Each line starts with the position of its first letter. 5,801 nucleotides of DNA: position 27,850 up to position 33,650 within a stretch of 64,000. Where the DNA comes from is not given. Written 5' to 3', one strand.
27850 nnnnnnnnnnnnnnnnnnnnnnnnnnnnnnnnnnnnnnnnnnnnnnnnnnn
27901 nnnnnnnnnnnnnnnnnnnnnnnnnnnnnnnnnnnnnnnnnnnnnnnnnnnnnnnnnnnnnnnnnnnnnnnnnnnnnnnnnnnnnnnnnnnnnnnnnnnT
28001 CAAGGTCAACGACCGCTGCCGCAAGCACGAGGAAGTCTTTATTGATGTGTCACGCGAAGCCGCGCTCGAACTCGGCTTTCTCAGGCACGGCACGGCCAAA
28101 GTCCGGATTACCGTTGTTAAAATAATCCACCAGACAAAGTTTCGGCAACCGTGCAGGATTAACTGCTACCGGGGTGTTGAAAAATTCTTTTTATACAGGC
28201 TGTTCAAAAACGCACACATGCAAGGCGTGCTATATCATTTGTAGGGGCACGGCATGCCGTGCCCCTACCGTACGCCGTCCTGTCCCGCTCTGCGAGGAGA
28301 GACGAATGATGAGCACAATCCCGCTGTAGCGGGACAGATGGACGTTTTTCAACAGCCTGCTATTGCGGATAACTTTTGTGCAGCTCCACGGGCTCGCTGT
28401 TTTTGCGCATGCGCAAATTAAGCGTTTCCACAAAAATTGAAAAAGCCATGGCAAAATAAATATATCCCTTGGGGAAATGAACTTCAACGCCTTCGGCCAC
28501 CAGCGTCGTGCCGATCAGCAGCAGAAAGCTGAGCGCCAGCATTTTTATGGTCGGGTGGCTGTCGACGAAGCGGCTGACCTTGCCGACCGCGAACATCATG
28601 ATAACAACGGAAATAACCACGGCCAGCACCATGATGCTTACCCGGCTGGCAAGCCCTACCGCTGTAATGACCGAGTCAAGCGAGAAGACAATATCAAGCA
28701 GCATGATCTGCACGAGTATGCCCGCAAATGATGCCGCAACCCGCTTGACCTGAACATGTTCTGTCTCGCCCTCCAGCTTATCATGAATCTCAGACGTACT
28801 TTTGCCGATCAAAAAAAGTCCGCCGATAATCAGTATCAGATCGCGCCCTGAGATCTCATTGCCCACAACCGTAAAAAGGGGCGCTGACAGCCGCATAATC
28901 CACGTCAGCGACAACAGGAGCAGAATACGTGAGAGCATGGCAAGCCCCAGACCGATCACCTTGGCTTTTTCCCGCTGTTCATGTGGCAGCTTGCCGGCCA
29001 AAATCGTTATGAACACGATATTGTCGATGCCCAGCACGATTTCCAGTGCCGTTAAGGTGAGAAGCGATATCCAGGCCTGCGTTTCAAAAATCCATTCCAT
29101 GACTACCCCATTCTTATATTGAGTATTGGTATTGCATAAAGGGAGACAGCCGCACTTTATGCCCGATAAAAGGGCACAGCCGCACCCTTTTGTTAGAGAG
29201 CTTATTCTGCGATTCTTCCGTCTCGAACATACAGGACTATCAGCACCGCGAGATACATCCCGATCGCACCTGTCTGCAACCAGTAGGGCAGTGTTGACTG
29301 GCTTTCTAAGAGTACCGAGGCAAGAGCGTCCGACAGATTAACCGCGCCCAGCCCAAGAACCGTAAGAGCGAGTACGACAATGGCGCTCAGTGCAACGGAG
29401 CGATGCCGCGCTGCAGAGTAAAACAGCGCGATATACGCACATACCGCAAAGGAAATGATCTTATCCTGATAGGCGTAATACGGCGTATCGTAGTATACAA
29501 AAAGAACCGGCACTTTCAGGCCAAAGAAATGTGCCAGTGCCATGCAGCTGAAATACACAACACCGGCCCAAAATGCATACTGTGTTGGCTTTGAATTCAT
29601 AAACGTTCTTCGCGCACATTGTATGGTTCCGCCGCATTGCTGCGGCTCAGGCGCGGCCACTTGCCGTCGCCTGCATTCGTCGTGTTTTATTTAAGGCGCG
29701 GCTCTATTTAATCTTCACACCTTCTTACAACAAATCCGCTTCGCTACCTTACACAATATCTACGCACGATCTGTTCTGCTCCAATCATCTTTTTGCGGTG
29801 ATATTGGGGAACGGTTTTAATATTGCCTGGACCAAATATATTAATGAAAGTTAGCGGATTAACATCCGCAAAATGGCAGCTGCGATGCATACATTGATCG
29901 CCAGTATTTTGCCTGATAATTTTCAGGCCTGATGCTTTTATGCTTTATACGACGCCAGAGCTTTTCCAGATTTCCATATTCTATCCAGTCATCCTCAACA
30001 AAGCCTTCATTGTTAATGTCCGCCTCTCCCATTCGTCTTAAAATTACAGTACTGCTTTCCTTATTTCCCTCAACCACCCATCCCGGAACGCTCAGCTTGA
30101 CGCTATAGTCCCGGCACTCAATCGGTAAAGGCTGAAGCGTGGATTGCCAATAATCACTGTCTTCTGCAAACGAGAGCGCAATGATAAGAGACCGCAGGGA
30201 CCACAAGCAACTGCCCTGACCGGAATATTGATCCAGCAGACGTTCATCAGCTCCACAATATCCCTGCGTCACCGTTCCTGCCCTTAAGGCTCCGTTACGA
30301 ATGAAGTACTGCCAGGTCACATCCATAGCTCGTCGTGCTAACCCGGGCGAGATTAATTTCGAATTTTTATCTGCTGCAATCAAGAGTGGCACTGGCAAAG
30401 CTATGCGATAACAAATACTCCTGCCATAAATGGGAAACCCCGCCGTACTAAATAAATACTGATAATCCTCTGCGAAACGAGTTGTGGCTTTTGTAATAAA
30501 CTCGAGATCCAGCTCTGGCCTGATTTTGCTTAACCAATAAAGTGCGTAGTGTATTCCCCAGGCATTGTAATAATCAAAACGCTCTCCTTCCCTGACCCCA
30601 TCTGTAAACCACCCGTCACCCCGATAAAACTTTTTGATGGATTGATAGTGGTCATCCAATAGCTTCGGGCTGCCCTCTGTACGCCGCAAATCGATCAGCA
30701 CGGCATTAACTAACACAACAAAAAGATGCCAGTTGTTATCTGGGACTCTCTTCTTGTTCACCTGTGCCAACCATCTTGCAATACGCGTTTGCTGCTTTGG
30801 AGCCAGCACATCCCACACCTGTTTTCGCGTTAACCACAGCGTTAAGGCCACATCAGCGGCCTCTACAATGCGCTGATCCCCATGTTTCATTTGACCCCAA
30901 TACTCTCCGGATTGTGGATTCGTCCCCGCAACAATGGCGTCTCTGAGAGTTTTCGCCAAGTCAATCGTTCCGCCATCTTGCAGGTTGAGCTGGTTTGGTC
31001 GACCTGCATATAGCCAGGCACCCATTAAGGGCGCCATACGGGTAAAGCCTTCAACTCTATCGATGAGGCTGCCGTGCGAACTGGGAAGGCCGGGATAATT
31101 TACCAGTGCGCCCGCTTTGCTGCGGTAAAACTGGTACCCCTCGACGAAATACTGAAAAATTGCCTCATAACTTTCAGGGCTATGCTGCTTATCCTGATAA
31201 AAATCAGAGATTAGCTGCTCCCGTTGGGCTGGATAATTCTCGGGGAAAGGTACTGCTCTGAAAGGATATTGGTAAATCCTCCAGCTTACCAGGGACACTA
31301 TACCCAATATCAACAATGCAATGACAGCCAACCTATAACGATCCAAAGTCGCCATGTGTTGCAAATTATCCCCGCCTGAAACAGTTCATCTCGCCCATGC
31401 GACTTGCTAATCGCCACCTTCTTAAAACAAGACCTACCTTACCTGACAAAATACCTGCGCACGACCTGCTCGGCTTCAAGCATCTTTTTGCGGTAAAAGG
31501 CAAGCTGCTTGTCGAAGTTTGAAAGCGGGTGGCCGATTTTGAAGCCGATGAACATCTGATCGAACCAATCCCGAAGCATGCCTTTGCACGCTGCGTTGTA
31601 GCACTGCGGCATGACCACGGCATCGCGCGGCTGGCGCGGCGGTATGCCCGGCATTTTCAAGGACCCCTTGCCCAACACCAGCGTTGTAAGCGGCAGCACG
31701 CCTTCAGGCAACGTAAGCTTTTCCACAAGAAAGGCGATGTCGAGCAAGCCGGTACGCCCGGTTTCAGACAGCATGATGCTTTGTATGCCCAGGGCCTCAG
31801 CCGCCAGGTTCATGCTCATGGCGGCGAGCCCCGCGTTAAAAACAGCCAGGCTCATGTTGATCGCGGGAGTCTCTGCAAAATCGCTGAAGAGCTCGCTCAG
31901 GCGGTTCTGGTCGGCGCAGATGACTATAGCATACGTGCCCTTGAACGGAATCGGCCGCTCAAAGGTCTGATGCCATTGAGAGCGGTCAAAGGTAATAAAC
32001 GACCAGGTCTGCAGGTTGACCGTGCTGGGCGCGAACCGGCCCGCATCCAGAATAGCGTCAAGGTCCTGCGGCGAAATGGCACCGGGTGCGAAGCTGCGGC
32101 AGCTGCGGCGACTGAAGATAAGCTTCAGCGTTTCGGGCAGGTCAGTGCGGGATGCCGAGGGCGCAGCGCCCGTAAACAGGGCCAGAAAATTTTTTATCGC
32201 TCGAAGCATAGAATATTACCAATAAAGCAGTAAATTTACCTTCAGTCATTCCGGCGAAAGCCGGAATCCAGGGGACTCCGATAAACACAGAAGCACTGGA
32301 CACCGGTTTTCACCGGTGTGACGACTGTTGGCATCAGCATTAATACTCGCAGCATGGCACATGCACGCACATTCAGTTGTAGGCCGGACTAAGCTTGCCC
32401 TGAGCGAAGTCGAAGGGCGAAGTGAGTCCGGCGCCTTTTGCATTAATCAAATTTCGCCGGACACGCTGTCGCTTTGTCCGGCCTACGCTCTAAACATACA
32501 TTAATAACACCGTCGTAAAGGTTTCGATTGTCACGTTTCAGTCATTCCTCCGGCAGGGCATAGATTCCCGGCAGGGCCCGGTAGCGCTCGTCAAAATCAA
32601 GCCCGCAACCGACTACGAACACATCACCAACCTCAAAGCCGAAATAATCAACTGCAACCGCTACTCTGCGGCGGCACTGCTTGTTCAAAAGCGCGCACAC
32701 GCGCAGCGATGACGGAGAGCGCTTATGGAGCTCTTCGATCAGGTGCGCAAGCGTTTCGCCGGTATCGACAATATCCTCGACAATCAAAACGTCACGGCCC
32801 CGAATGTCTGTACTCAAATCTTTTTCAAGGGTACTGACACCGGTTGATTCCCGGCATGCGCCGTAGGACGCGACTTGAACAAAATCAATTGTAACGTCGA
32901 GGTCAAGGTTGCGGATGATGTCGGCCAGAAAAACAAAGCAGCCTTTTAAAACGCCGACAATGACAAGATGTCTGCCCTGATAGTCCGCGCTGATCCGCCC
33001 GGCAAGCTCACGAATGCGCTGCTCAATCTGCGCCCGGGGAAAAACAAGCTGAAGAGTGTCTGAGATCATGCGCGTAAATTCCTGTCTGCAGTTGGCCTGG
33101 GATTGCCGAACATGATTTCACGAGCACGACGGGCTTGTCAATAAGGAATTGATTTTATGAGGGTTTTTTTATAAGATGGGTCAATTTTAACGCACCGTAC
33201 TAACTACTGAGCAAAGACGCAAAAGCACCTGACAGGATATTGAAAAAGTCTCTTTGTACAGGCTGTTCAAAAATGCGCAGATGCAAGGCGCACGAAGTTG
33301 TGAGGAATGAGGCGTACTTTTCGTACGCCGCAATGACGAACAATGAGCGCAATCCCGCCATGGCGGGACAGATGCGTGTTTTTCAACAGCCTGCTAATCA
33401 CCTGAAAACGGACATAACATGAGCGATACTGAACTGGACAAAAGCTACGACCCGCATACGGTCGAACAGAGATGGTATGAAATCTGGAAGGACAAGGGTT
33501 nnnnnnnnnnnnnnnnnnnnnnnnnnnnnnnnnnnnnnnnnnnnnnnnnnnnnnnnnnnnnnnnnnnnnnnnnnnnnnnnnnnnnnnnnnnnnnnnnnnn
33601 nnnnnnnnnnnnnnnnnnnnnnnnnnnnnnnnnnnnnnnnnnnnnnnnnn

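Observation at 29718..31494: An AT-rich DUF2264 gene is bracketed by direct repeats made from the 3' end of the nitroreductase gene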

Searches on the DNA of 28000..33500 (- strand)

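Call 41: search_rna_families(source=window, start=28000, end=33500, threshold=evalue, max_evalue=1)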
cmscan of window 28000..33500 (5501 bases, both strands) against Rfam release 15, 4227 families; matches with E-value up to 1: 1.
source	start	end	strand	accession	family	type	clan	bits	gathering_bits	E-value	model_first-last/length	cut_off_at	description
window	30971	31037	-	RF03029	RT-8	Gene; sRNA;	-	27.5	87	0.12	1-92/92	no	RT-8 RNA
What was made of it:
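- On Integron gene cassette: No Rfam hit (call 41).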

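Call 66: search_dna_similar(query=window:29690-31530:-, collection=plasmids, mode=distant, max_rows=8)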
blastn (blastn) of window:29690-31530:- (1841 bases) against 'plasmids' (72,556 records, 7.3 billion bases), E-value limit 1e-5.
No match.

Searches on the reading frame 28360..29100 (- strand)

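Call 6: search_protein_families(library=pfam, proteins=[window:28360-29100:-], max_evalue=0.01)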
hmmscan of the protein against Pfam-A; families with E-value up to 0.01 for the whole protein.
window:28360-29100:- (246 aa): 1 family
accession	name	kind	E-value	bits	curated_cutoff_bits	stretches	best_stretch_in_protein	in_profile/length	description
PF03741.22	TerC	-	6.3e-46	156.8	27.8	1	15-203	2-177/178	Integral membrane protein TerC family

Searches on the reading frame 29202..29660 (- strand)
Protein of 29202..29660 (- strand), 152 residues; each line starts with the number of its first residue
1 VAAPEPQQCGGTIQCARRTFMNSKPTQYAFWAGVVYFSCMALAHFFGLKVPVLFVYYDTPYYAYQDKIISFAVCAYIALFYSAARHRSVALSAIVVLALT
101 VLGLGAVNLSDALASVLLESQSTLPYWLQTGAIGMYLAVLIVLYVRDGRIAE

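Call 6: search_protein_families(library=pfam, proteins=[window:29202-29660:-], max_evalue=0.01)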
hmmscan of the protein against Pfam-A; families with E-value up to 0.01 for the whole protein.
window:29202-29660:- (152 aa): 0 families

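Call 28: search_protein_families(library=ncbifam, proteins=[window:29202-29600:-], max_evalue=0.01)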
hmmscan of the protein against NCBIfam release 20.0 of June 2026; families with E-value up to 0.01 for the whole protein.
window:29202-29600:- (132 aa): 0 families
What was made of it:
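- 29202..29660 (-): Lineage-specific small membrane ORF (132-152 aa, no family) between the remnant and TerC. It is part of the variable NR-TerC interval. No Pfam or NCBIfam hit (calls 6, 28).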

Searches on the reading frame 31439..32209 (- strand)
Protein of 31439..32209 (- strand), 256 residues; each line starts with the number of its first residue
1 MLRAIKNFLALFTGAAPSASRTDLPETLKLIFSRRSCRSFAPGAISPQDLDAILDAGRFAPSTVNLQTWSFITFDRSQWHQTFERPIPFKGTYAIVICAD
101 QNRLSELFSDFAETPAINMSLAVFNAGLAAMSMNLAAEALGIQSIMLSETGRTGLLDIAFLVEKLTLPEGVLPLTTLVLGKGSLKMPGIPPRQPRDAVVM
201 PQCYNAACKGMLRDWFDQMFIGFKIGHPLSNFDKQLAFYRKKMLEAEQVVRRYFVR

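Call 6: search_protein_families(library=pfam, proteins=[window:31439-32209:-], max_evalue=0.01)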
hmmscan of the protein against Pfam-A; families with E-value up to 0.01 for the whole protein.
window:31439-32209:- (256 aa): 2 families
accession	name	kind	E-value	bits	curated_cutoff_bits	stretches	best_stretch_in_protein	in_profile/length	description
PF00881.29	Nitroreductase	-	8.3e-17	62.3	23.5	2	32-76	2-46/167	Nitroreductase family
PF14512.11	TM1586_NiRdase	-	0.00033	20.8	27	0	46-78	156-188/215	Putative TM nitroreductase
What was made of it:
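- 31439..32209 (-): Intact nitroreductase-family gene (256 aa), conserved in ValRS-HPRT-NR synteny. Pfam PF00881 at E 8e-17 (call 6).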

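Call 7: find_related_loci(query=window:31439-32209:-, collection=genome_contigs, flank=8000)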
Query window:31439-32209:- (256 aa) in genome_contigs; peptide patterns used: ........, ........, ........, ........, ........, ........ (x = any residue, [..] = any of these).
51 stretches matched a pattern; 5 encode a relative of the query (tblastn E <= 1e-3); 5 distinct loci.
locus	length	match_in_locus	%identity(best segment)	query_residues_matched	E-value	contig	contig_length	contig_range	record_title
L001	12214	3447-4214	82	1-256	1e-143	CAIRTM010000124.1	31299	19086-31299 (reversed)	MAG: uncultured delta proteobacterium isolate LaPlata_bin-1461 genome assembly, contig: bin-1461:124/149, whole genome s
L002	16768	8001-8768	64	1-256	2e-111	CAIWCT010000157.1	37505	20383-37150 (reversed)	MAG: uncultured delta proteobacterium isolate AM-2014_bin-3252 genome assembly, contig: bin-3252:157/455, whole genome s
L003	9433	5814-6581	63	1-256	4e-110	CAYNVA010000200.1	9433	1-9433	MAG TPA_asm: uncultured Thermodesulfobacteriota bacterium isolate binchicken_co255_249 genome assembly, contig: k141_478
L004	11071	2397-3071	48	28-252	3e-67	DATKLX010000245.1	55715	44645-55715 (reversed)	MAG TPA_asm: Anaerolineaceae bacterium isolate SMAG_U14696 k141_1552924, whole genome shotgun sequence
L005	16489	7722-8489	87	1-256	9e-153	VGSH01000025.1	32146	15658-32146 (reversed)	MAG: Deltaproteobacteria bacterium isolate K_DeepCast_150m_m1_356 K_DeepCast_150m_m1_356_Ga0194126_10002155, whole genom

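Call 19: find_related_loci(query=window:31439-32209:-, collection=metagenome_contigs, flank=5000)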
Query window:31439-32209:- (256 aa) in metagenome_contigs; peptide patterns used: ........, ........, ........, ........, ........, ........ (x = any residue, [..] = any of these).
99 stretches matched a pattern; 21 encode a relative of the query (tblastn E <= 1e-3); 21 distinct loci.
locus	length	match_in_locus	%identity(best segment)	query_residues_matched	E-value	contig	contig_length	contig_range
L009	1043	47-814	91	1-256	8e-178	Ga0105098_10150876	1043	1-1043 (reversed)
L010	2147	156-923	88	1-256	8e-165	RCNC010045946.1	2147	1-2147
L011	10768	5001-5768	87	1-256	1e-152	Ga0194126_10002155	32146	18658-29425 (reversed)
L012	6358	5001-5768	86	1-256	3e-151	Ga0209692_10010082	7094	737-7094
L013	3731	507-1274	86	1-256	3e-156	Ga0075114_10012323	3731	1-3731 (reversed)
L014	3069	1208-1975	84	1-256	3e-155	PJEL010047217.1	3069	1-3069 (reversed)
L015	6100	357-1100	88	1-248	9e-148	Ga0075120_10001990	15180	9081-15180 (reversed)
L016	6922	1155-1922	84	1-256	1e-145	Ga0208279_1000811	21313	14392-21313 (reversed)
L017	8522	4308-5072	83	1-255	1e-143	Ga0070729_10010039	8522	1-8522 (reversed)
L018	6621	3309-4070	80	1-254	7e-140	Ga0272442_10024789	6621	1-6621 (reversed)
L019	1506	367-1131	65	1-255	5e-123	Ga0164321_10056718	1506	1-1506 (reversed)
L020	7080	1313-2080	64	1-256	3e-111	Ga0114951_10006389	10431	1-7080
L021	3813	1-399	85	124-256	2e-74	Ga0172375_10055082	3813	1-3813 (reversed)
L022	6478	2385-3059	48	28-252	4e-67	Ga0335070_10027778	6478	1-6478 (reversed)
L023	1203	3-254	79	173-256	3e-45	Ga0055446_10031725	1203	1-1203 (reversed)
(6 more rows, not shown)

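Call 28: search_protein_families(library=ncbifam, proteins=[window:31439-32209:-], max_evalue=0.01)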
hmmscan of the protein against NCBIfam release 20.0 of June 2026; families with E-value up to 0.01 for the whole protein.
window:31439-32209:- (256 aa): 5 families
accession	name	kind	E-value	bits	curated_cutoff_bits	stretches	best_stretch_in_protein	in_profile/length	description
NF008033.1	PRK10765.1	equivalog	1.2e-16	61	223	1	26-219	3-196/240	oxygen-insensitive NADPH nitroreductase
NF008088.0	PRK10828.1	equivalog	1.5e-06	27.9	183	1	27-76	3-52/183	NAD(P)H nitroreductase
TIGR02476.1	BluB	equivalog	5.7e-06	25.9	150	1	28-77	10-59/205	5,6-dimethylbenzimidazole synthase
NF003768.0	PRK05365.1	equivalog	0.00091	18.8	152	0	29-72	15-59/200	malonic semialdehyde reductase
NF008275.0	PRK11053.1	equivalog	0.0024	17.4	227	1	28-75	4-52/217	oxygen-insensitive NAD(P)H nitroreductase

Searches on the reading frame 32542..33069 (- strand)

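Call 6: search_protein_families(library=pfam, proteins=[window:32542-33069:-], max_evalue=0.01)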
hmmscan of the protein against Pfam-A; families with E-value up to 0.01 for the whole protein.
window:32542-33069:- (175 aa): 3 families
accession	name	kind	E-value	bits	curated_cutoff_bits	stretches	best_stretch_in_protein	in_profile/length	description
PF00156.33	Pribosyltran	-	2.4e-30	105.4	26.3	1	14-159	10-157/158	Phosphoribosyl transferase domain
PF14681.12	UPRTase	-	0.0036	17.2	27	1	81-131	110-162/206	Uracil phosphoribosyltransferase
PF15609.12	PRTase_2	-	0.004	17.2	28.8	1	90-131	118-160/188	Phosphoribosyl transferase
